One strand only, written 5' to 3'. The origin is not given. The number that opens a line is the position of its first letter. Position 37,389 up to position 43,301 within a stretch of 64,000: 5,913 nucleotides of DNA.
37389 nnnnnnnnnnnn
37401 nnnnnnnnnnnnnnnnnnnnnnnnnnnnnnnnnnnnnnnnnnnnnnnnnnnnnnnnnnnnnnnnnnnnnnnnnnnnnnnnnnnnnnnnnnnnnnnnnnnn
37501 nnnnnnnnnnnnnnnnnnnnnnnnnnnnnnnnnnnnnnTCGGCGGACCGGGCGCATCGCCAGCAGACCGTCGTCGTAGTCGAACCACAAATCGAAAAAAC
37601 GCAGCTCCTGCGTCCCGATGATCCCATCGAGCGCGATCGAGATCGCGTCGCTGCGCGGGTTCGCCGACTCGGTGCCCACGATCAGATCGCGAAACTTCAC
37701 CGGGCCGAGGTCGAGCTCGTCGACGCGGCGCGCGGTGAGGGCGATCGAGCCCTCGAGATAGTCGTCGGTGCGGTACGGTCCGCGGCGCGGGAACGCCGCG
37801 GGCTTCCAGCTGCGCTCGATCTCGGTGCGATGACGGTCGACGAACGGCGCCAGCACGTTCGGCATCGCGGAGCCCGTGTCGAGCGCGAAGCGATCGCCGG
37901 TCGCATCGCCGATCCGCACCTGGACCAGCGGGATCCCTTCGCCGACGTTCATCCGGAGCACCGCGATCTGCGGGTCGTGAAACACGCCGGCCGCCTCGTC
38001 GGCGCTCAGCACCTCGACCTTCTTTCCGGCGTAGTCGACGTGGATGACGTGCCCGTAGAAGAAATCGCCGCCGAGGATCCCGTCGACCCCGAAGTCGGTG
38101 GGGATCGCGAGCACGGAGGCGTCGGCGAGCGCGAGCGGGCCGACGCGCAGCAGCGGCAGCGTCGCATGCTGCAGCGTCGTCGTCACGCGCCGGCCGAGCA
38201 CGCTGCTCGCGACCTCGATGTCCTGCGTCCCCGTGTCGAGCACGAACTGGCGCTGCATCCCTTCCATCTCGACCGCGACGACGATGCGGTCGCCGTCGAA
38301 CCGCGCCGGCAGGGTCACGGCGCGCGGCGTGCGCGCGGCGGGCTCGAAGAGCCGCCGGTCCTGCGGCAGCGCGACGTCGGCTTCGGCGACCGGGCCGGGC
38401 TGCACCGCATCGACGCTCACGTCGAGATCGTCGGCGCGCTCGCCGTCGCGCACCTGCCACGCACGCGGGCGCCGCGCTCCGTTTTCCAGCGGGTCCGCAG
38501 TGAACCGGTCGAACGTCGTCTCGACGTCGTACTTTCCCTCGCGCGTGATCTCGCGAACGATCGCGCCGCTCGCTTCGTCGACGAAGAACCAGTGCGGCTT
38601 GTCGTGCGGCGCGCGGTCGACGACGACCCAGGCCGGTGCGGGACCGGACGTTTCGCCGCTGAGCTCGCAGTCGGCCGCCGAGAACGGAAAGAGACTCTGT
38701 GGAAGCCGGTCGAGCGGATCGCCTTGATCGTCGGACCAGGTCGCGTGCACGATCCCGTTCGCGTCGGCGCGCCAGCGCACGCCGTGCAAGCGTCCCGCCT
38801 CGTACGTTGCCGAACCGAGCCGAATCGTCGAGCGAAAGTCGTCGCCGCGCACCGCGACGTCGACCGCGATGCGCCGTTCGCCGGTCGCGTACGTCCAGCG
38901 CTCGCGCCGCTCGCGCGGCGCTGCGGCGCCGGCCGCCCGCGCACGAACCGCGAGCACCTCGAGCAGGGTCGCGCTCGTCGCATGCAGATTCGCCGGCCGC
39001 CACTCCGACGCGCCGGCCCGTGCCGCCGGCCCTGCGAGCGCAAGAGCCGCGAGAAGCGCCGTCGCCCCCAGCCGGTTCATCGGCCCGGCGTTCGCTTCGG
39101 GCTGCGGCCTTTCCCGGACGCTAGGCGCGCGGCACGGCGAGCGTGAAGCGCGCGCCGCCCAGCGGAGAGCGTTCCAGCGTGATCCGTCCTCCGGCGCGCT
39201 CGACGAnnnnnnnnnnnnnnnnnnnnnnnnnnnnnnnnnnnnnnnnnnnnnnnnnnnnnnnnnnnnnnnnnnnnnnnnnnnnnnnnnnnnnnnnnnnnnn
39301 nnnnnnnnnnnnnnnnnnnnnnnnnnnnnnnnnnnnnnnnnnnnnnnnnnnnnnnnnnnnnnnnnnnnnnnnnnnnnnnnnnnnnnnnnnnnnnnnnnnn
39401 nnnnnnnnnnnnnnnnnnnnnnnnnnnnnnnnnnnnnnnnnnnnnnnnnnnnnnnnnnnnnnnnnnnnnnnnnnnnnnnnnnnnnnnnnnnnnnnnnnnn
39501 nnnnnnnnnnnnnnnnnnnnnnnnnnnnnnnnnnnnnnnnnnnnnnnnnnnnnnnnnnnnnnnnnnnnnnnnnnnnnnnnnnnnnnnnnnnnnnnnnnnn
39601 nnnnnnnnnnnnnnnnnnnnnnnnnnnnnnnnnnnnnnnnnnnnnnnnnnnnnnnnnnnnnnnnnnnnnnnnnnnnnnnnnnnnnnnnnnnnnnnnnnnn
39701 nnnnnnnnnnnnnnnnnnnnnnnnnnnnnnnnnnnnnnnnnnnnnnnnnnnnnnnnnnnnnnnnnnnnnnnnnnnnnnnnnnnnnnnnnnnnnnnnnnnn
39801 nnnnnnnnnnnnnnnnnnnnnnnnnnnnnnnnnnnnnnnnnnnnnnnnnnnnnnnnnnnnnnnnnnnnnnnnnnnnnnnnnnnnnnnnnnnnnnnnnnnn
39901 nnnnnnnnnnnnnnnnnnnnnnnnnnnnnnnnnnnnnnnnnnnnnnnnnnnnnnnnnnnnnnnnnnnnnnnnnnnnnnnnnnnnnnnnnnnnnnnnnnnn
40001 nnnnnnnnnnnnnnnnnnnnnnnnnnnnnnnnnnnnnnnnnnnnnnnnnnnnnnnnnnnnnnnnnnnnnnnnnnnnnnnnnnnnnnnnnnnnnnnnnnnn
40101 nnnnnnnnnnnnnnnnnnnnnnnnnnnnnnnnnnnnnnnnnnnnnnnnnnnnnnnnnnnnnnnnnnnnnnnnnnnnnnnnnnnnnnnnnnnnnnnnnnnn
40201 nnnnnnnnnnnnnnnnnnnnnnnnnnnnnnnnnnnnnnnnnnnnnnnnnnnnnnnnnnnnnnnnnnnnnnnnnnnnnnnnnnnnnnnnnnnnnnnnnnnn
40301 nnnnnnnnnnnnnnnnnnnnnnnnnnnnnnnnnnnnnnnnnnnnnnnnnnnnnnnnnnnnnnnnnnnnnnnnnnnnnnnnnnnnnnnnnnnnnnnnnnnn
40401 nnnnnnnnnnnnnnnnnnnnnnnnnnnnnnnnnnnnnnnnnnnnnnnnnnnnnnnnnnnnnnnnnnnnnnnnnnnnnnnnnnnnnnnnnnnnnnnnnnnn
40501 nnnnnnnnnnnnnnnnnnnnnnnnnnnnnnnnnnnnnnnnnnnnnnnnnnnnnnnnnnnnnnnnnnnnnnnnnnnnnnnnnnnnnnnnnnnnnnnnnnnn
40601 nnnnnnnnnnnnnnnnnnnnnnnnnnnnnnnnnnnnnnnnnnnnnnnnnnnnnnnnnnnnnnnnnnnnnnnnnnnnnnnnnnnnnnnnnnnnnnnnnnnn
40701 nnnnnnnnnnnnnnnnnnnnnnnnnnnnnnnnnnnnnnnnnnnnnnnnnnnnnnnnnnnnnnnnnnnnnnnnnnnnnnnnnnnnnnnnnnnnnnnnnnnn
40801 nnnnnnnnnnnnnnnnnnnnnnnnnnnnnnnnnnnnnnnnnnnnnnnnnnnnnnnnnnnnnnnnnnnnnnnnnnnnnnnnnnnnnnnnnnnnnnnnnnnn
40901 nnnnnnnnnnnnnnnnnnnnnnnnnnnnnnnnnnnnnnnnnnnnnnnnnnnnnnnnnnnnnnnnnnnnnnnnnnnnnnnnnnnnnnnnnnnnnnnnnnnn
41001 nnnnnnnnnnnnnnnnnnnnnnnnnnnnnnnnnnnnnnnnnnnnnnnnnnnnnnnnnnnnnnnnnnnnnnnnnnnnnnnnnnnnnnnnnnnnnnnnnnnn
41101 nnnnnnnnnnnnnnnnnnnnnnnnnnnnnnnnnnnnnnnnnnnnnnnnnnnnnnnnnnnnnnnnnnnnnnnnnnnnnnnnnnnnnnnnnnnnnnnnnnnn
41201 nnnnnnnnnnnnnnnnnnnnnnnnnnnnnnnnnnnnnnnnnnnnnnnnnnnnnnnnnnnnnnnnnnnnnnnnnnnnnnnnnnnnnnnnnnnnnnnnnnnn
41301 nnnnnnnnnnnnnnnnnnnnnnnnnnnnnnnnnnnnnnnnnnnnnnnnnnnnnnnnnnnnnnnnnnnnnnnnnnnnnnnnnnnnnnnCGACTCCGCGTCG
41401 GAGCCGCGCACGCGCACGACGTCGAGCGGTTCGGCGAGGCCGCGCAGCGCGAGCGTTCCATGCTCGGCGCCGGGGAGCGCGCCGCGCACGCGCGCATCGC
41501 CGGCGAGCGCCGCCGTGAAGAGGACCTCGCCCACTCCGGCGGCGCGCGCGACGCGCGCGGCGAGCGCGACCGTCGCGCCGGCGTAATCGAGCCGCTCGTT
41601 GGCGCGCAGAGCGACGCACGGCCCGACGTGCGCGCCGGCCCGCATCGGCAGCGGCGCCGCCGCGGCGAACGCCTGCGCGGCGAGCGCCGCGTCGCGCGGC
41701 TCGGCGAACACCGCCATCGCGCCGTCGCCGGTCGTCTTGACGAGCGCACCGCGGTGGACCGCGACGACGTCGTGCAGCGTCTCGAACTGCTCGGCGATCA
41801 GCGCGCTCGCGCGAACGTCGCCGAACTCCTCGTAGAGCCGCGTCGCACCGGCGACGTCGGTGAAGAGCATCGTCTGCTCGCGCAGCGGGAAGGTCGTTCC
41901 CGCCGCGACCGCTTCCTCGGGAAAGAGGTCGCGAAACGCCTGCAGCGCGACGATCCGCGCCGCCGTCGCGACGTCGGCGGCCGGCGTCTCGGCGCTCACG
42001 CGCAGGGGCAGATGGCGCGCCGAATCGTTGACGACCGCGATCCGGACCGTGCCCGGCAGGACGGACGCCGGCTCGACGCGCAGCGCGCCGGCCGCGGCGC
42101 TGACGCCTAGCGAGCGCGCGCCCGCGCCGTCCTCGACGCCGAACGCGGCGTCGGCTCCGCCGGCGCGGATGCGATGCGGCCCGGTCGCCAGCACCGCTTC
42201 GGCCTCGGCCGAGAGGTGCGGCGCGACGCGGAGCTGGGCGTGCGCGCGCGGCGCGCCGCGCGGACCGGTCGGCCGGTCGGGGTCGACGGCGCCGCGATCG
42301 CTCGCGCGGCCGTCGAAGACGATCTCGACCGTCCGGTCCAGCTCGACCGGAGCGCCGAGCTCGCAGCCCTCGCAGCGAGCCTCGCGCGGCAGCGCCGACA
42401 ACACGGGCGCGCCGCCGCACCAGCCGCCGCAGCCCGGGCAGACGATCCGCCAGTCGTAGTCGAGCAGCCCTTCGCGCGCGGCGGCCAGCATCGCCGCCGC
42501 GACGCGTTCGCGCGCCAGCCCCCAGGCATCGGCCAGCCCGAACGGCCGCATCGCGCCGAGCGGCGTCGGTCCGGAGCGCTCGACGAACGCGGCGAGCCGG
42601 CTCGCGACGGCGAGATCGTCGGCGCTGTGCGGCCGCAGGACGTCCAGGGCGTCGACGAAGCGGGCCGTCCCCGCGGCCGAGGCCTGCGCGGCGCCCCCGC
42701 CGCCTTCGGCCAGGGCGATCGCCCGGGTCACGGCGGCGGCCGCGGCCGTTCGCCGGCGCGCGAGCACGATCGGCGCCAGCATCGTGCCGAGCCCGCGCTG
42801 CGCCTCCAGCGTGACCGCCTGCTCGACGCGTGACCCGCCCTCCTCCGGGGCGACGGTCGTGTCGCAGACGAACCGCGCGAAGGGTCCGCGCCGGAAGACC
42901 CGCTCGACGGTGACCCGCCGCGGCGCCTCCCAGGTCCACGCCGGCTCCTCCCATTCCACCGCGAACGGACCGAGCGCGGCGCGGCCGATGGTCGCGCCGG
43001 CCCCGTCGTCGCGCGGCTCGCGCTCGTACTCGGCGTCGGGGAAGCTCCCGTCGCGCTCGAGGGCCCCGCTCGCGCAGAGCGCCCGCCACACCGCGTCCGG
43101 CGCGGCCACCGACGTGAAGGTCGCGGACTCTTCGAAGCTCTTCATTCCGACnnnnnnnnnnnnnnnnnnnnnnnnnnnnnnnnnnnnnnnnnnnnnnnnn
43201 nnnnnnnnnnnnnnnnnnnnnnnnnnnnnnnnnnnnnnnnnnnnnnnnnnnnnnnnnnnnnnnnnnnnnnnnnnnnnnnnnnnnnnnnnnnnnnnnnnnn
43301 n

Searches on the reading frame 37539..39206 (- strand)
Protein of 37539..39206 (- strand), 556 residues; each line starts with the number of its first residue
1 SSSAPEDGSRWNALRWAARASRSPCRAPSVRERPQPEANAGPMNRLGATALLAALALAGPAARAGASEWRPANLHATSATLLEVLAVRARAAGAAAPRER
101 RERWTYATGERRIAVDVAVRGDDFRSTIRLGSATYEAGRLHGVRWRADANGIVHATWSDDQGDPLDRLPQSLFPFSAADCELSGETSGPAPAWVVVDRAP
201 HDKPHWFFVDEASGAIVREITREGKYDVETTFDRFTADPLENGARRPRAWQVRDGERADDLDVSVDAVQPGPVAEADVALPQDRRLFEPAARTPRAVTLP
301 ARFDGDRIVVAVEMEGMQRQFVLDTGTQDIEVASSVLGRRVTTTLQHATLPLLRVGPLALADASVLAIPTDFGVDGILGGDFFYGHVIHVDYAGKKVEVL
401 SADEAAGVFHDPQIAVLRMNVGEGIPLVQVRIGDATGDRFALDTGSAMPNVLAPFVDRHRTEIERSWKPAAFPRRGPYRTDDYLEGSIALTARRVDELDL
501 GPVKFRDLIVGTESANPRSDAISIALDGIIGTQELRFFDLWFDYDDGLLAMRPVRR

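Call 54: search_protein_families(library=pfam, proteins=[window:37539-39206:-], max_evalue=0.0001)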
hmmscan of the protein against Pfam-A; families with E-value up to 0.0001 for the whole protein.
window:37539-39206:- (556 aa): 1 family
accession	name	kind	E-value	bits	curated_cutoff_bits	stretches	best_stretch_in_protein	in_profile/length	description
PF13650.11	Asp_protease_2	-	5.5e-05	24.2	24.3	0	324-382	34-90/90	Aspartyl protease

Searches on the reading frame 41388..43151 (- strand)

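Call 54: search_protein_families(library=pfam, proteins=[window:41388-43151:-], max_evalue=0.0001)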
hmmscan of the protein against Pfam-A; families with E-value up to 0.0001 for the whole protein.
window:41388-43151:- (588 aa): 2 families
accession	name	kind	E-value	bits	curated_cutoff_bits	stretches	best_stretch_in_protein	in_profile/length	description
PF19363.4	DUF5939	-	1.6e-13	50.9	22.5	1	169-279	8-117/281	Family of unknown function (DUF5939)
PF00211.25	Guanylate_cyc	-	9.9e-09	35.5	21.9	1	426-546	9-148/183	Adenylate and Guanylate cyclase catalytic domain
